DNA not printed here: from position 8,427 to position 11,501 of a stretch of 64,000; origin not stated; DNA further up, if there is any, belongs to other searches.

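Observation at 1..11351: F-type T4SS locus with non-canonical order and no relaxase or coupling protein in 17 kb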

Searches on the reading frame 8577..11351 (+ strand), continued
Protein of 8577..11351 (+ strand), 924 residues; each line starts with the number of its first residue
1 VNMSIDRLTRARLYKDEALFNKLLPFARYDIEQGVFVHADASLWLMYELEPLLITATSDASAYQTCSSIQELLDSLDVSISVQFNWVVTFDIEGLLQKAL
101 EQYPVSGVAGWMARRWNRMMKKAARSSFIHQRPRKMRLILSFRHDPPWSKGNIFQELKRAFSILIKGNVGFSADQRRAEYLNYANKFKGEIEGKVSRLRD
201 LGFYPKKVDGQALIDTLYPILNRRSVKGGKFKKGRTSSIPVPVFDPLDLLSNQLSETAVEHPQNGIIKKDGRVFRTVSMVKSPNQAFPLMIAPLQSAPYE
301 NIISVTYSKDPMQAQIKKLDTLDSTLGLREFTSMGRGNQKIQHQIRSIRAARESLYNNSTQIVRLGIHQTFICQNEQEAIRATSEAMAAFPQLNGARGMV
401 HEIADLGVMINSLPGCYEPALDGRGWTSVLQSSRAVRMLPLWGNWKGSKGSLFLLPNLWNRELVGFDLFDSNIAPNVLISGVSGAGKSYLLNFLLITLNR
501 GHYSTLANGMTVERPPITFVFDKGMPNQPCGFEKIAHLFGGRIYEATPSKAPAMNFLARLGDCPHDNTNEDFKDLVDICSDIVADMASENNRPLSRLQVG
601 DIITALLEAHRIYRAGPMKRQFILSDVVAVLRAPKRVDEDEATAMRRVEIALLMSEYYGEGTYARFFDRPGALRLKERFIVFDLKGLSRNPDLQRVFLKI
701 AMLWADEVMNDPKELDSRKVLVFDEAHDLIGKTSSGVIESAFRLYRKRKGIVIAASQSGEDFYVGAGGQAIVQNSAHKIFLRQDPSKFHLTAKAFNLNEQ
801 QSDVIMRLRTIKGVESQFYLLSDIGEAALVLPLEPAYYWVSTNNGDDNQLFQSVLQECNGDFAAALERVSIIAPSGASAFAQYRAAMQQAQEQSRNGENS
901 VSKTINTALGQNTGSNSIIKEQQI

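Call 46: get_annotated_region(hit=H2, flank=20000)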
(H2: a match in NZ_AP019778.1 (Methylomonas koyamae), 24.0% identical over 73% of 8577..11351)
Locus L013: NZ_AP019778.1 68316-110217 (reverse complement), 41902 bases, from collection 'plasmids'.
description: Methylomonas koyamae strain Fw12E-Y plasmid pFW12EY, complete sequence
organism: Methylomonas koyamae (NCBI taxid 702114)
taxonomy: Bacteria; Pseudomonadota; Gammaproteobacteria; Methylococcales; Methylococcaceae; Methylomonas; Methylomonas koyamae
host: -; source: -; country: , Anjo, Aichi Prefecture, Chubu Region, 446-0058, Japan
typing (MOB-suite, as given by PLSDB): mobilizable; relaxase MOBH
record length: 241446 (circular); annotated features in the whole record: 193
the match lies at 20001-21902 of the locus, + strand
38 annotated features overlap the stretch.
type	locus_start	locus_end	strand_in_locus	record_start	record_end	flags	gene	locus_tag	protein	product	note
CDS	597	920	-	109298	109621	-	-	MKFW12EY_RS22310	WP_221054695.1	hypothetical protein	-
CDS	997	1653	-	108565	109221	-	-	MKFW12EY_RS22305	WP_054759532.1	SOS response-associated peptidase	GO:0018142 - obsolete protein-DNA covalent cross-linking [Evidence IEA]; GO:0009432 - SOS response [Evidence IEA]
CDS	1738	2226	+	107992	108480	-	umuD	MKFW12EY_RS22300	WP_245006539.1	translesion error-prone DNA polymerase V autoproteolytic subunit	-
CDS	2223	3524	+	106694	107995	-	-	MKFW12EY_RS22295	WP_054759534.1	Y-family DNA polymerase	-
CDS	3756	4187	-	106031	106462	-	-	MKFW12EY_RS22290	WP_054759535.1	hypothetical protein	-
CDS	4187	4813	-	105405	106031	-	-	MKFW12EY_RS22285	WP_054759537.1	plasmid pRiA4b ORF-3 family protein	-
CDS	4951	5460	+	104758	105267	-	-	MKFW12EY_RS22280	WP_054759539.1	DUF1993 domain-containing protein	-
CDS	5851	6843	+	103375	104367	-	-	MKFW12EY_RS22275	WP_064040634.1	WYL domain-containing protein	-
CDS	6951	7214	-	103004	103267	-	-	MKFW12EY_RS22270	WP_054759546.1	helix-turn-helix transcriptional regulator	-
CDS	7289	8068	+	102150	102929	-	-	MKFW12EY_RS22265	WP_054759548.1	PD-(D/E)XK nuclease family protein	-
CDS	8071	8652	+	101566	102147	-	-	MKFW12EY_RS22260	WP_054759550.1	hypothetical protein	-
CDS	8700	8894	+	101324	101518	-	-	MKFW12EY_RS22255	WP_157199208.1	hypothetical protein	-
CDS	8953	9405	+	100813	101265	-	-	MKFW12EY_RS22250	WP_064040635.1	hypothetical protein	-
CDS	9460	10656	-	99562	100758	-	-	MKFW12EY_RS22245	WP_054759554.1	RtcB family protein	GO:0006396 - RNA processing [Evidence IEA]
CDS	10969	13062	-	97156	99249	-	-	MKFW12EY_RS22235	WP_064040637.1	ATP-binding protein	-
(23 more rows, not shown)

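Call 48: get_annotated_region(hit=H1, flank=20000)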
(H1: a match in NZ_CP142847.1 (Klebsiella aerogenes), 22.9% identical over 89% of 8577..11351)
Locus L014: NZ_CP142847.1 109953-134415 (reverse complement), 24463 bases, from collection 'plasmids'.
description: Klebsiella aerogenes strain YD-K10 plasmid pYD-K10_1, complete sequence
organism: Klebsiella aerogenes (NCBI taxid 548)
taxonomy: Bacteria; Pseudomonadota; Gammaproteobacteria; Enterobacterales; Enterobacteriaceae; Klebsiella; Klebsiella aerogenes
host: -; source: mulberry,mulberry; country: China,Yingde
typing (MOB-suite, as given by PLSDB): conjugative; replicon rep_cluster_2077; relaxase MOBF; mating-pair formation MPF_F
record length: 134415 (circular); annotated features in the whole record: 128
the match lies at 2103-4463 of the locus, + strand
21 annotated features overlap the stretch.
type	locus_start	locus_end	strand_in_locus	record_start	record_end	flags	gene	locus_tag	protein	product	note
CDS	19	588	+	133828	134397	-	traV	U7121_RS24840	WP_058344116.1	type IV conjugative transfer system lipoprotein TraV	-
CDS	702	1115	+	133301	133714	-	-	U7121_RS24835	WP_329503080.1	hypothetical protein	-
CDS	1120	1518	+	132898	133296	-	-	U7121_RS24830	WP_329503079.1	hypothetical protein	-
CDS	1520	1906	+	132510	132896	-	-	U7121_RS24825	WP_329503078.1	hypothetical protein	-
CDS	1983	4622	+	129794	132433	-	traC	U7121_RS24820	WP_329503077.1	type IV secretion system protein TraC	-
CDS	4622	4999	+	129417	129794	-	trbI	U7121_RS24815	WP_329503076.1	type-F conjugative transfer system protein TrbI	-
CDS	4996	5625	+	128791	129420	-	traW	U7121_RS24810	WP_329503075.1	type-F conjugative transfer system protein TraW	-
CDS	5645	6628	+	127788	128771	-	traU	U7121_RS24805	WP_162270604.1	conjugal transfer pilus assembly protein TraU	-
CDS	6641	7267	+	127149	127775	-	trbC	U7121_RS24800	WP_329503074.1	type-F conjugative transfer system pilin assembly protein TrbC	-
CDS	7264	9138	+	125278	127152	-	traN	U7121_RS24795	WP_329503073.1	type-F conjugative transfer system mating-pair stabilization protein TraN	-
CDS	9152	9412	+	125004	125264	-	trbE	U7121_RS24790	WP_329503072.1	conjugal transfer protein TrbE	-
CDS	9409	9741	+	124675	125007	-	-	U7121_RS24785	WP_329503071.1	hypothetical protein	-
CDS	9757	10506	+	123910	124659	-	traF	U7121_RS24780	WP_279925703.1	type-F conjugative transfer system pilin assembly protein TraF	-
CDS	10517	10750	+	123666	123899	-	traQ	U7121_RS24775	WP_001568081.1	type-F conjugative transfer system pilin chaperone TraQ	-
CDS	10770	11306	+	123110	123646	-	trbB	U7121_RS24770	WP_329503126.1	type-F conjugative transfer system pilin assembly thiol-disulfide isomerase TrbB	-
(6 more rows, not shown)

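Call 50: get_annotated_region(hit=H8, flank=20000)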
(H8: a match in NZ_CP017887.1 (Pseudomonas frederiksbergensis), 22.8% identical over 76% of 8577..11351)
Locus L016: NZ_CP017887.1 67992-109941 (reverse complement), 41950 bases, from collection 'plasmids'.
description: Pseudomonas frederiksbergensis strain ERDD5:01 plasmid unnamed1, complete sequence
organism: Pseudomonas frederiksbergensis (NCBI taxid 104087)
taxonomy: Bacteria; Pseudomonadota; Gammaproteobacteria; Pseudomonadales; Pseudomonadaceae; Pseudomonas; Pseudomonas frederiksbergensis
host: -; source: whole organism,glacial stream; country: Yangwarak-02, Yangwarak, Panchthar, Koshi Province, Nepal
typing (MOB-suite, as given by PLSDB): mobilizable; relaxase MOBH
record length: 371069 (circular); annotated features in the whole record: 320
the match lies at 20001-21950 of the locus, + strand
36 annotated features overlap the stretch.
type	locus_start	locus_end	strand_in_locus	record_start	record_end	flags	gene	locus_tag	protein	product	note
CDS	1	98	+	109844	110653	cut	-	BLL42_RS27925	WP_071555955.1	hypothetical protein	-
CDS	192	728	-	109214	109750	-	-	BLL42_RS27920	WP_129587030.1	hypothetical protein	-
CDS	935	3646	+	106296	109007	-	mobH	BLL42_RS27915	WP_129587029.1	MobH family relaxase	-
CDS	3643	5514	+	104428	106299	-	traD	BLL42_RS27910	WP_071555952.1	conjugative transfer system coupling protein TraD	GO:0015074 - DNA integration [Evidence IEA]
CDS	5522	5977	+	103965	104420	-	-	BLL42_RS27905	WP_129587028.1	hypothetical protein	-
CDS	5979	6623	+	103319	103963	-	-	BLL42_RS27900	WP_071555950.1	DUF4400 domain-containing protein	-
CDS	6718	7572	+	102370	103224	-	-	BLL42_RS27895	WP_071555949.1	thioredoxin domain-containing protein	-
CDS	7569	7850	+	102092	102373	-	traL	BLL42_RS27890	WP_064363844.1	type IV conjugative transfer system protein TraL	-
CDS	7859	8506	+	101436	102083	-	-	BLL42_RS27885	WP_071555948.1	TraE/TraK family type IV conjugative transfer system protein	-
CDS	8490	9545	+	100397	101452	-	-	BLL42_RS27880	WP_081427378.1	type-F conjugative transfer system secretin TraK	-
CDS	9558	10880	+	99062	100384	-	-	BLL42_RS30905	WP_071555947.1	TraB/VirB10 family protein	-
CDS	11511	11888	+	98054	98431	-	traA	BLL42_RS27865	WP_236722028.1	TraA family conjugative transfer protein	-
CDS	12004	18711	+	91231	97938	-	-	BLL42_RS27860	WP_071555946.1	Ig-like domain-containing protein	-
CDS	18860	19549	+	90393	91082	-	-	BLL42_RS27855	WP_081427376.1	DsbC family protein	-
CDS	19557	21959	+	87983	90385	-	traC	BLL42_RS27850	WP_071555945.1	type IV secretion system protein TraC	-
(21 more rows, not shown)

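Call 53: get_annotated_region(hit=H20, flank=20000)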
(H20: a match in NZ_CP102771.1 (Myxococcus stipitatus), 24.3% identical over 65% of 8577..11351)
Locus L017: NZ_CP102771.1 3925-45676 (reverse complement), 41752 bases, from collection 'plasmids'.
description: Myxococcus stipitatus strain YRE12 plasmid pYRE, complete sequence
organism: Myxococcus stipitatus (NCBI taxid 83455)
taxonomy: Bacteria; Myxococcota; Myxococcia; Myxococcales; Myxococcaceae; Myxococcus; Myxococcus stipitatus
host: -; source: -; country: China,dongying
typing (MOB-suite, as given by PLSDB): non-mobilizable
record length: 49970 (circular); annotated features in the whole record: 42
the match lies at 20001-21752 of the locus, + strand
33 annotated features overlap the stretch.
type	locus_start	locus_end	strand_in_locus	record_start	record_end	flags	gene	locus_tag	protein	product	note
CDS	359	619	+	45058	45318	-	-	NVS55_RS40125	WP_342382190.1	hypothetical protein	-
CDS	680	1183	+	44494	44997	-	-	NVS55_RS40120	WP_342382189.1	hypothetical protein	-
CDS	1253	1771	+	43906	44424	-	-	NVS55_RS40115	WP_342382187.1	hypothetical protein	-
CDS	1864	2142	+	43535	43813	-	-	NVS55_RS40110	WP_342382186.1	hypothetical protein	-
CDS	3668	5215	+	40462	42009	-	-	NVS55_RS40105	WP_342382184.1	ParB/RepB/Spo0J family partition protein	GO:0007059 - chromosome segregation [Evidence IEA]; GO:0000910 - cytokinesis [Evidence IEA]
CDS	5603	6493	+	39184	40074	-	-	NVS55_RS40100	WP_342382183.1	hypothetical protein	-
CDS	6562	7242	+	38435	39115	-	-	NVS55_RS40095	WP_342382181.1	hypothetical protein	-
CDS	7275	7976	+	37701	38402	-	-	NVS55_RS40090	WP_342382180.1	TIGR02269 family lipoprotein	-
CDS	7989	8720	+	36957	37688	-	-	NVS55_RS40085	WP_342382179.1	double-CXXCG motif protein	-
CDS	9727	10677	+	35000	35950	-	-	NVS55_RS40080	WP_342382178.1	ArdC-like ssDNA-binding domain-containing protein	-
CDS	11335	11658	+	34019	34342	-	-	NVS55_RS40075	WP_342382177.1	hypothetical protein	-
CDS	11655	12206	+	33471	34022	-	-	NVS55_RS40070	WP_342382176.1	hypothetical protein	-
CDS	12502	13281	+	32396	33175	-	-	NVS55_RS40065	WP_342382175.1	ParA family protein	-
CDS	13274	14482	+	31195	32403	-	-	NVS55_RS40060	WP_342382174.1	ParB/RepB/Spo0J family partition protein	-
CDS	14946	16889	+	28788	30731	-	-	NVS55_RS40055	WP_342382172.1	TraM recognition domain-containing protein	-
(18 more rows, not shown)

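Call 54: get_annotated_region(hit=H3, flank=20000)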
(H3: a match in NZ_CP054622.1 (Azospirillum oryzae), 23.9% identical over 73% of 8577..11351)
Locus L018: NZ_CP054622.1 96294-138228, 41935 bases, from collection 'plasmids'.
description: Azospirillum oryzae strain KACC 14407 plasmid unnamed7, complete sequence
organism: Azospirillum oryzae (NCBI taxid 286727)
taxonomy: Bacteria; Pseudomonadota; Alphaproteobacteria; Rhodospirillales; Azospirillaceae; Azospirillum; Azospirillum oryzae
host: -; source: cell culture,soil; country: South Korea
typing (MOB-suite, as given by PLSDB): mobilizable; relaxase MOBH
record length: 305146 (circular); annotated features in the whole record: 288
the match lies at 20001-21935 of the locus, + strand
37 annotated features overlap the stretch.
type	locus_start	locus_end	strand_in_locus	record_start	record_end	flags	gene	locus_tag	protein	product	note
CDS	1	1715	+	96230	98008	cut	traD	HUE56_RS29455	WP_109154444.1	conjugative transfer system coupling protein TraD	GO:0015074 - DNA integration [Evidence IEA]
CDS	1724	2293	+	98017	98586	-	-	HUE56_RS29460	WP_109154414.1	hypothetical protein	-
CDS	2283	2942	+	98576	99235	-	-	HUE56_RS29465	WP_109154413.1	DUF4400 domain-containing protein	-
CDS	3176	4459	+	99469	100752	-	istA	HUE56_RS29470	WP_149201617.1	IS21 family transposase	-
CDS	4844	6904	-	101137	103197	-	-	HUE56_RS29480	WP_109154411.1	recombinase family protein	GO:0006310 - DNA recombination [Evidence IEA]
CDS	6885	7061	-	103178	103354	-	-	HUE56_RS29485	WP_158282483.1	hypothetical protein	-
CDS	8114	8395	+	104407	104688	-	traL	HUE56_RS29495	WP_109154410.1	type IV conjugative transfer system protein TraL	-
CDS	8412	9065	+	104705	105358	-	-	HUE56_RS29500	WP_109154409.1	TraE/TraK family type IV conjugative transfer system protein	-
CDS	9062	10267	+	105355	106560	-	-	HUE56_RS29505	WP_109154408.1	type-F conjugative transfer system secretin TraK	-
CDS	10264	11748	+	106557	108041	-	-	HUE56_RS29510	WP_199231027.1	TrbI/VirB10 family protein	-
CDS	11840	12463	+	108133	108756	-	traV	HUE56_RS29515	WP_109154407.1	type IV conjugative transfer system lipoprotein TraV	-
CDS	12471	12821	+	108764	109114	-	traA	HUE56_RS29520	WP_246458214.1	TraA family conjugative transfer protein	-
CDS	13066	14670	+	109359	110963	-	-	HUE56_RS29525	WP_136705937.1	thrombospondin type-1 domain-containing protein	-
CDS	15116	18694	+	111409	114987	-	-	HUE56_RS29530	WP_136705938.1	hypothetical protein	-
CDS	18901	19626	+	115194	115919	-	-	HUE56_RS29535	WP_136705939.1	DsbC family protein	-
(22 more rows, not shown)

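Call 67: find_related_loci(query=A3, collection=metagenome_contigs, flank=10000)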
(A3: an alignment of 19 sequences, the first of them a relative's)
Query A3 (922 aa) in metagenome_contigs; peptide patterns used: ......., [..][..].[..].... (x = any residue, [..] = any of these).
599 stretches matched a pattern (row limit reached: there are more); 72 encode a relative of the query (tblastn E <= 1e-3); 71 distinct loci.
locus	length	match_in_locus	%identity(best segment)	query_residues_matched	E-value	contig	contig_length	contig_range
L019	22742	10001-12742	86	1-915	0e+0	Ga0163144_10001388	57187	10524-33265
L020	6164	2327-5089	85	1-921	0e+0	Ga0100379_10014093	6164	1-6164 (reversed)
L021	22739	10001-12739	82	1-914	0e+0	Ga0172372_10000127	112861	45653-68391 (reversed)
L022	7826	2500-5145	69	1-882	0e+0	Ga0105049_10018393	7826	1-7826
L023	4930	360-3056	68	1-903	0e+0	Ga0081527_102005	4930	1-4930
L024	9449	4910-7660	68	1-913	0e+0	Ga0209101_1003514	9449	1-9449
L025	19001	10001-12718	68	1-908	0e+0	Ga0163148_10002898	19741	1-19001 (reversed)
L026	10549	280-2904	70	1-875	0e+0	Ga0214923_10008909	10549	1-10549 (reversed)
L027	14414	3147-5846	67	1-902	0e+0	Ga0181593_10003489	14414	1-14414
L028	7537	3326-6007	67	1-894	0e+0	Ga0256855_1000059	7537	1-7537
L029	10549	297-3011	67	1-910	0e+0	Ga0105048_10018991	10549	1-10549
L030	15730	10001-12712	67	1-907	0e+0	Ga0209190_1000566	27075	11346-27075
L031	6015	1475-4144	68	1-890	0e+0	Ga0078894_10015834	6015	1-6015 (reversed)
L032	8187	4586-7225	68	1-880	0e+0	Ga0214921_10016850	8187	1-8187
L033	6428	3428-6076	67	2-884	0e+0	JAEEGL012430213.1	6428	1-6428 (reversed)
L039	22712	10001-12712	68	1-907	0e+0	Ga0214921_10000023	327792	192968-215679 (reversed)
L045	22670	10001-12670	52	2-893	0e+0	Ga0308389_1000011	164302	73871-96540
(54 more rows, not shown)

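Call 70: search_protein_families(library=pfam, proteins=[L039:15937-18219:-, L039:18277-19446:-, L039:20077-20616:+, L039:19576-20073:+, L039:13035-13424:+, L039:20697-21323:-, L019:17588-20302:+, L019:20326-21135:+, L019:16755-17282:-, L039:21435-22574:-], max_evalue=0.001)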
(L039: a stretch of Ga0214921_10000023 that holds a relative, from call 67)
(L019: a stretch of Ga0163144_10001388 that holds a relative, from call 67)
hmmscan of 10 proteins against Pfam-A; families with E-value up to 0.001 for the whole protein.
L039:15937-18219:- (760 aa): 0 families

L039:18277-19446:- (389 aa): 1 family
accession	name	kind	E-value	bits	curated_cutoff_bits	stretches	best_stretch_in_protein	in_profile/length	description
PF04551.19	GcpE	-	1.4e-100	337.1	32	1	24-385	1-342/343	GcpE protein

L039:20077-20616:+ (179 aa): 0 families

L039:19576-20073:+ (165 aa): 0 families

L039:13035-13424:+ (129 aa): 0 families

L039:20697-21323:- (208 aa): 0 families

L019:17588-20302:+ (904 aa): 4 families
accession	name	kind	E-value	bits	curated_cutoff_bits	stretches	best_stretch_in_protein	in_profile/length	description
PF01584.24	CheW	-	3.6e-20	72.4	23.5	1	734-862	2-135/138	CheW-like domain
PF01627.28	Hpt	-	5.6e-19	68.6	24.6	2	306-395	2-82/84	Hpt domain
PF02518.31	HATPase_c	-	1e-15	58.6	26.4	1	591-728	4-110/111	Histidine kinase-, DNA gyrase B-, and HSP90-like ATPase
PF02895.20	H-kinase_dim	-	3.6e-08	34.2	23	1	483-543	3-68/68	Signal transducing histidine kinase, homodimeric domain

L019:20326-21135:+ (269 aa): 2 families
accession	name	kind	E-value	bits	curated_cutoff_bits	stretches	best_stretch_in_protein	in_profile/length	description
PF01739.24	CheR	-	4.6e-52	176.7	27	1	71-262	1-192/195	CheR methyltransferase, SAM binding domain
PF03705.20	CheR_N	-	7.5e-17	61.2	27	1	6-55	3-52/53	CheR methyltransferase, all-alpha domain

L019:16755-17282:- (175 aa): 1 family
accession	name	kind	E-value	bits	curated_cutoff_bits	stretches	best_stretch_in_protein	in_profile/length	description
PF01584.24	CheW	-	7.6e-37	126.5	23.5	1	22-160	1-134/138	CheW-like domain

L039:21435-22574:- (379 aa): 1 family
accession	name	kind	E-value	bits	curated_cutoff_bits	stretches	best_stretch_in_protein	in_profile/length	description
PF01702.25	TGT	-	6.9e-142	473.2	26.3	1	14-368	3-356/357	Queuine tRNA-ribosyltransferase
